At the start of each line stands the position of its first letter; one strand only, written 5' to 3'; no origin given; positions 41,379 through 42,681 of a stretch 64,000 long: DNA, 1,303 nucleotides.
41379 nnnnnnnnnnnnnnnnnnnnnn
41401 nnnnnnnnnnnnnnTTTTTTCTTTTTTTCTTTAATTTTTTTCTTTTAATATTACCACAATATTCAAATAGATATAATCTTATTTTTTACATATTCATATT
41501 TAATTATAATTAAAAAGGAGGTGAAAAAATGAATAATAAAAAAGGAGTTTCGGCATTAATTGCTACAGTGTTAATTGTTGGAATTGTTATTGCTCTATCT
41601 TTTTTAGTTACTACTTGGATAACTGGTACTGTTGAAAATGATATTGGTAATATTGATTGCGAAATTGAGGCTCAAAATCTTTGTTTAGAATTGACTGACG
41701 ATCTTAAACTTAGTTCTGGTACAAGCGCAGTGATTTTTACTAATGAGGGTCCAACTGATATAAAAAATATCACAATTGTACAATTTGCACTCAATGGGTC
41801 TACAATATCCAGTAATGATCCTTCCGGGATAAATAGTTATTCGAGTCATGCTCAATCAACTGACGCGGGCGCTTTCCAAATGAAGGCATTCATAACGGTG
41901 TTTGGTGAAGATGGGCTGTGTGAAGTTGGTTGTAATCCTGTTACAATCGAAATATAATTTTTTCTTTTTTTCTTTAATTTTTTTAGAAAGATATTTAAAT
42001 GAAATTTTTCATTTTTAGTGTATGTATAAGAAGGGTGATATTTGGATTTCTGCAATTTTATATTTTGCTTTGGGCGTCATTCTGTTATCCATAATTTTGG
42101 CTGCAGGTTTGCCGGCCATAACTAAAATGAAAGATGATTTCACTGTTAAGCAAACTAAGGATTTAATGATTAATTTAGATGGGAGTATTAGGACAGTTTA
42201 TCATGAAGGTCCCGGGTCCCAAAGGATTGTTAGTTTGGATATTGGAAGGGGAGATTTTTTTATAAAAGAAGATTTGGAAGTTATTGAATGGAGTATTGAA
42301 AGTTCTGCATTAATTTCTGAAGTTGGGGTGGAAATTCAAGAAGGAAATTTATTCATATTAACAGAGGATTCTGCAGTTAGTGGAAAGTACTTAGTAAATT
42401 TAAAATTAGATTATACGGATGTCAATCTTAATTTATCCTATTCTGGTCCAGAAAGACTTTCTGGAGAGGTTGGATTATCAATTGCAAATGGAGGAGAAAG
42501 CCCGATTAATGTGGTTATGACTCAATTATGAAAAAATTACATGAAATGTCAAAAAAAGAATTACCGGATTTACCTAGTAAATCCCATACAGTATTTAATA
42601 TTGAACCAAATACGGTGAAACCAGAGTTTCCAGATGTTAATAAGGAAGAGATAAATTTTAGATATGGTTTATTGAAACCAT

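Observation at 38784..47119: Twelve-gene type IV pilus locus with eight or nine pilins and a very recent pilin duplication that includes the promoter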

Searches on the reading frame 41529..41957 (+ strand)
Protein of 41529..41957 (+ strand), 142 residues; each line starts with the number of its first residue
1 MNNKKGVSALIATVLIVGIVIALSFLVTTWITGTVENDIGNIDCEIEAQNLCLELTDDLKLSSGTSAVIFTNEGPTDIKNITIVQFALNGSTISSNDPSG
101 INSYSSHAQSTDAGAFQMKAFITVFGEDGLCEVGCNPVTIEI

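Call 3: search_protein_families(library=pfam, proteins=[window:41529-41957:+], max_evalue=1)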
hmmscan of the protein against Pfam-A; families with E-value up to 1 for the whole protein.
window:41529-41957:+ (142 aa): 3 families
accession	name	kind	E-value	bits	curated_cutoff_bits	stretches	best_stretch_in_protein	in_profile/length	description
PF24381.1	DUF7537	-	0.063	13.2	31.7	1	49-113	78-140/258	Family of unknown function (DUF7537)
PF03739.19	LptF_LptG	-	0.12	11.8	27.9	1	10-87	94-175/353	Lipopolysaccharide export system permease LptF/LptG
PF07790.16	Pilin_N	-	0.35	12.2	25.2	1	5-44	1-42/78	Archaeal Type IV pilin, N-terminal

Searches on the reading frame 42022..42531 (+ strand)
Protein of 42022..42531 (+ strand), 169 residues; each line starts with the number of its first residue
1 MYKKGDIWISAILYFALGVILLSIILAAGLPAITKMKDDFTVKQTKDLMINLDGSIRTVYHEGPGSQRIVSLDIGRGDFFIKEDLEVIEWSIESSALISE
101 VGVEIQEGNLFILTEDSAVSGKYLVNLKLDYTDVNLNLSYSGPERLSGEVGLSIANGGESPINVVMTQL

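Call 3: search_protein_families(library=pfam, proteins=[window:42022-42531:+], max_evalue=1)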
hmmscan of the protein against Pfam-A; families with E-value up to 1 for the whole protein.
window:42022-42531:+ (169 aa): 1 family
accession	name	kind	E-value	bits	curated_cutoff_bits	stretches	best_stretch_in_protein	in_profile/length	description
PF04835.17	Pox_A9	-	0.14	12.7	22.8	1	8-24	30-46/53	A9 protein conserved region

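Call 15: search_protein_families(library=ncbifam, proteins=[window:42022-42531:+], max_evalue=0.1)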
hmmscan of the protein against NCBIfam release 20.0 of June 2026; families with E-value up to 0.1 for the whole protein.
window:42022-42531:+ (169 aa): 0 families

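Call 43: find_homologous_proteins(query=window:42022-42531:+, max_evalue=0.001)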
Query window:42022-42531:+ (169 aa): 39 proteins with E <= 0.001 among 207 candidates.
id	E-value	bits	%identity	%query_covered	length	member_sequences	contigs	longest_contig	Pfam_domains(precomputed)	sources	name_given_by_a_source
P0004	3.5e-101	354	99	100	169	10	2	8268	-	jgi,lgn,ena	-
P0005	1.2e-88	313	86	100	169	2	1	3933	-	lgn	-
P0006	3.0e-88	312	86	100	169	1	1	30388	-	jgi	jgi:hypothetical protein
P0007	7.6e-66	239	66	100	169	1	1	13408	-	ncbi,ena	-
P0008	1.9e-64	234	63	100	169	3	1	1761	-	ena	-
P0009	3.3e-62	227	62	100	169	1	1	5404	-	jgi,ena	jgi:hypothetical protein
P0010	3.4e-62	227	63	100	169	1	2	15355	-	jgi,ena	jgi:hypothetical protein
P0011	9.3e-61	222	62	100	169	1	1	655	-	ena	-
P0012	3.8e-60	220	61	100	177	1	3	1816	-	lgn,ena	-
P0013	8.6e-59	216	61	100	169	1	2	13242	-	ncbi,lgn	-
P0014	2.2e-58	214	59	100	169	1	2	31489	-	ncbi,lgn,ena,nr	ncbi:hypothetical protein K8R33_02395 [archaeon]|nr:hypothetical protein [archaeon]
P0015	2.6e-58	214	65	94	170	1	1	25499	-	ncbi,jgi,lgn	-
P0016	4.0e-58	214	63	100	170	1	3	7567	-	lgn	-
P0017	6.1e-56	206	68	83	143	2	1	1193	-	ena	-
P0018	7.1e-56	206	57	100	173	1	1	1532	-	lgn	-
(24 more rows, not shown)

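Call 49: search_protein_families(library=pfam, alignment_id=A4, max_evalue=0.01)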
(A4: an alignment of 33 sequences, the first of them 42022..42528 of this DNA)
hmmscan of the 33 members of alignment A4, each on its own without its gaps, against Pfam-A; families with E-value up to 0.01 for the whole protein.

A. member 1, window:42022-42528:+ (169 aa): 0 families

B. families by the number of members that match (of 33 scanned): 2 families
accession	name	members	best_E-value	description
PF23960.2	DUF7289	14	3.3e-07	Family of unknown function (DUF7289)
PF23993.1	DUF7311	1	0.0074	Domain of unknown function (DUF7311)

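Call 55: predict_structure(alignment_id=A4)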
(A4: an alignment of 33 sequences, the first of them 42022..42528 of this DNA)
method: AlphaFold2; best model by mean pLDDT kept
length: 169 residues; sequences in the alignment: 33
mean_pLDDT: 82.5   pTM: 0.68
mean pLDDT of the five models: 82.5, 82.3, 81.1, 79.5, 76.3
residues with pLDDT >= 90: 7; 70-90: 154; 50-70: 7; < 50: 1
segments of 3 or more residues with pLDDT < 50: none
pLDDT, mean of each block of 10 residues (from residue 1): 60 84 78 81 87 88 85 85 87 80 83 85 87 81 84 84 84
secondary structure, 60 per line:
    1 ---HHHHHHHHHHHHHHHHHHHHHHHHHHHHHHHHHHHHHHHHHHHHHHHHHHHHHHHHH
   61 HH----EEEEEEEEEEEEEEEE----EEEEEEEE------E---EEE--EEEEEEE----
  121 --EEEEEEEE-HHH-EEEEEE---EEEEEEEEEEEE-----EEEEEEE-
elements in order: H4-62 E67-82 E87-94 E105-107 E110-116 E123-130 E136-141 E145-156 E162-168

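Call 58: fold_search(model_id=the predicted structure, library=pdb)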
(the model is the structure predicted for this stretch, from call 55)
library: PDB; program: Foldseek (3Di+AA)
matches with E <= 10: 695; with E <= 0.001: 0
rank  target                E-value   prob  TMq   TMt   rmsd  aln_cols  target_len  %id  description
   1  8edc_A                4.2e-02  0.25  0.19  0.17  14.9       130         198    8  Structure of C. elegans UNC-5 IG 1+2 Domains (released 2023-01-11)
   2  9leq_A                1.5e-01  0.25  0.23  0.25  11.5       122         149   10  paralysed flagellum protein PflA N-terminal domain and PflB complex (released 2025-10-15)
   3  3gs9                  1.5e-01  0.15  0.18  0.11  12.9       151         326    5  Crystal structure of prophage tail protein gp18 (NP_465809.1) from Listeria monocytogenes EGD-e at 1.70 A resolution (released 2009-04-14)
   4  8edi_A                2.1e-01  0.14  0.18  0.15  15.8       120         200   12  Structure of C. elegans UNC-5 IG 1+2 Domains bound to Heparin dp4 (released 2023-01-11)
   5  2ian_G                2.5e-01  0.14  0.18  0.17  16.0       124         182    7  Structural basis for recognition of mutant self by a tumor-specific, MHC class II-restricted TCR (released 2007-04-03)
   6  4dkd_C                2.6e-01  0.09  0.17  0.12  15.1       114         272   15  Crystal Structure of Human Interleukin-34 Bound to Human CSF-1R (released 2012-04-11)
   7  8hc8_L                2.8e-01  0.18  0.23  0.19  15.9       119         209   11  SARS-CoV-2 Omicron BA.1 spike trimer (6P) in complex with YB13-292 Fab, focused refinement of Fab region (released 2023-01-25)
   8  1r3h_G                3.3e-01  0.08  0.14  0.10  16.7       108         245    7  Crystal Structure of T10 (released 2004-03-30)
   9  9lgg_D                3.3e-01  0.03  0.11  0.09  14.9       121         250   12  Crystal structure of the human MuSK(Ig3_Fz)/L1 peptide complex (released 2025-12-03)
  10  6cqm_D                3.5e-01  0.06  0.15  0.21  11.6       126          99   10  Crystal Structure of mitochondrial single-stranded DNA binding proteins from S. cerevisiae, Rim1 (Form2) (released 2018-05-30)
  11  6cqm_A                4.2e-01  0.08  0.15  0.23  11.3       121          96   10  Crystal Structure of mitochondrial single-stranded DNA binding proteins from S. cerevisiae, Rim1 (Form2) (released 2018-05-30)
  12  6cqo_D                4.2e-01  0.08  0.17  0.22  10.8       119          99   12  Crystal Structure of mitochondrial single-stranded DNA binding proteins from S. cerevisiae (SeMet Labeled), Rim1 (Form (released 2018-05-30)
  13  8sgn_G                4.2e-01  0.05  0.14  0.07  15.2       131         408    8  Crystal structure of Epstein-Barr virus glycoprotein 350 (gp350) in complex with Cy651H02, a monoclonal antibody isola (released 2024-04-17)
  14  6ww2_L                4.5e-01  0.11  0.21  0.18  15.3       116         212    9  Structure of human Frizzled5 by fiducial-assisted cryo-EM (released 2020-08-19)
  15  5v4n_C                4.8e-01  0.10  0.19  0.16  14.5       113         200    7  Structure of HLA-DR1 with bound alpha3(135-145) peptide (released 2017-05-03)
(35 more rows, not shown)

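Call 63: find_encoding_contigs(protein=window:42022-42531:+, flank=6000, max_places=10)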
Protein window:42022-42531:+ (169 aa): 23 contigs read that carry it; 7 places shown.
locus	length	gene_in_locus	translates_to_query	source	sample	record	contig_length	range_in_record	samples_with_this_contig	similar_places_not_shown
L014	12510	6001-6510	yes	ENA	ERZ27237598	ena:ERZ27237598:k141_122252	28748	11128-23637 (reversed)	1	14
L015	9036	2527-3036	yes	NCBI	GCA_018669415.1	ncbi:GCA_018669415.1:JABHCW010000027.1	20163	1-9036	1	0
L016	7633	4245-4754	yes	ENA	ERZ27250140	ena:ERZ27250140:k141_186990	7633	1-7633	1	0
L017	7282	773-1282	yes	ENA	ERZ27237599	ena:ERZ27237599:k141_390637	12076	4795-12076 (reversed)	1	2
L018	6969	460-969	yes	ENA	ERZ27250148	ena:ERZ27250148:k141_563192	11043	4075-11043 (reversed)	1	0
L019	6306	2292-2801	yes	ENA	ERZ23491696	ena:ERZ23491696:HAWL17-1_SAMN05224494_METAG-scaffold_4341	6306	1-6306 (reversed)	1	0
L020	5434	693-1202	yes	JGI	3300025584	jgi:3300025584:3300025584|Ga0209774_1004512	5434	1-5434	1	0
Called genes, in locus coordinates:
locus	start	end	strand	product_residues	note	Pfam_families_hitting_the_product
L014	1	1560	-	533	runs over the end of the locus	PF00118:Cpn60_TCP1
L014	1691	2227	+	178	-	PF00571:CBS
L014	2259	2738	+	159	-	-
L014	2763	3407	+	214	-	-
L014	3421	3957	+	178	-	-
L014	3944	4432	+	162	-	-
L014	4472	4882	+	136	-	-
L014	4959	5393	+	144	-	-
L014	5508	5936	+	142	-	-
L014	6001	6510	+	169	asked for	-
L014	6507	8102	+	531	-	PF00437:T2SSE, PF27713:UCP018868, PF00005:ABC_tran (weak)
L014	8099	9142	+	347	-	PF00482:T2SSF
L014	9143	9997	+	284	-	PF00482:T2SSF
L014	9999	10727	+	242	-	-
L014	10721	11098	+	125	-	-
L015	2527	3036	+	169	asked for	-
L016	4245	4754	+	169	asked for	-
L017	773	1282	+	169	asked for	-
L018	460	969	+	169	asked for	-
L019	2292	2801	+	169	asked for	-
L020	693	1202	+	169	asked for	-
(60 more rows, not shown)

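Call 64: find_encoding_contigs(protein=P0004, flank=6000, max_places=10)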
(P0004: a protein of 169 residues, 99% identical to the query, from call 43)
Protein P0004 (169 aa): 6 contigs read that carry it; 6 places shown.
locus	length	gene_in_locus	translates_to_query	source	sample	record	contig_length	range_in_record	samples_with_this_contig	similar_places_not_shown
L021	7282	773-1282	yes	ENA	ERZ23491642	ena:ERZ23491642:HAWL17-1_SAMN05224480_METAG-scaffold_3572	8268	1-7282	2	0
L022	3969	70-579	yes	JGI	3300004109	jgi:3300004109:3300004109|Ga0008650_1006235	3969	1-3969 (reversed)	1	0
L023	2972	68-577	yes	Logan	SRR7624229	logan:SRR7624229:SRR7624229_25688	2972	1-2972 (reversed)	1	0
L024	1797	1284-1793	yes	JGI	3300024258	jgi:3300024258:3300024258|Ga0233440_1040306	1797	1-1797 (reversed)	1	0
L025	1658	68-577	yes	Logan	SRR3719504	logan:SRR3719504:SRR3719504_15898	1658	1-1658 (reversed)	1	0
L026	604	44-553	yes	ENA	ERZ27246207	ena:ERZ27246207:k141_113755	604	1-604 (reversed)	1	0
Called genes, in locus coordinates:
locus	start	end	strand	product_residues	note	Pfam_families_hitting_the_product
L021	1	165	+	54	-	?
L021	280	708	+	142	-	-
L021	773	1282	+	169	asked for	-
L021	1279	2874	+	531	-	PF00437:T2SSE, PF27713:UCP018868, PF00005:ABC_tran (weak)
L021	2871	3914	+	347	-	PF00482:T2SSF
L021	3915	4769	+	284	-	PF00482:T2SSF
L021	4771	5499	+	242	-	-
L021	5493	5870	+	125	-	-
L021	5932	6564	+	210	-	PF00009:GTP_EFTU (faint), PF00735:Septin, PF01926:MMR_HSR1, PF02421:FeoB_N (weak), PF08477:Roc (faint)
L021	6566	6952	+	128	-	PF09846:OapB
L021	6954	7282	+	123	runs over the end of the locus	PF09845:OapC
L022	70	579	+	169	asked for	-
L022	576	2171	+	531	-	PF00437:T2SSE, PF27713:UCP018868, PF00005:ABC_tran (weak)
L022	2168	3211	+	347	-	PF00482:T2SSF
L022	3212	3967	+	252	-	?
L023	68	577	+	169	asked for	-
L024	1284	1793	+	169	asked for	-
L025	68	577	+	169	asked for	-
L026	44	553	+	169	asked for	-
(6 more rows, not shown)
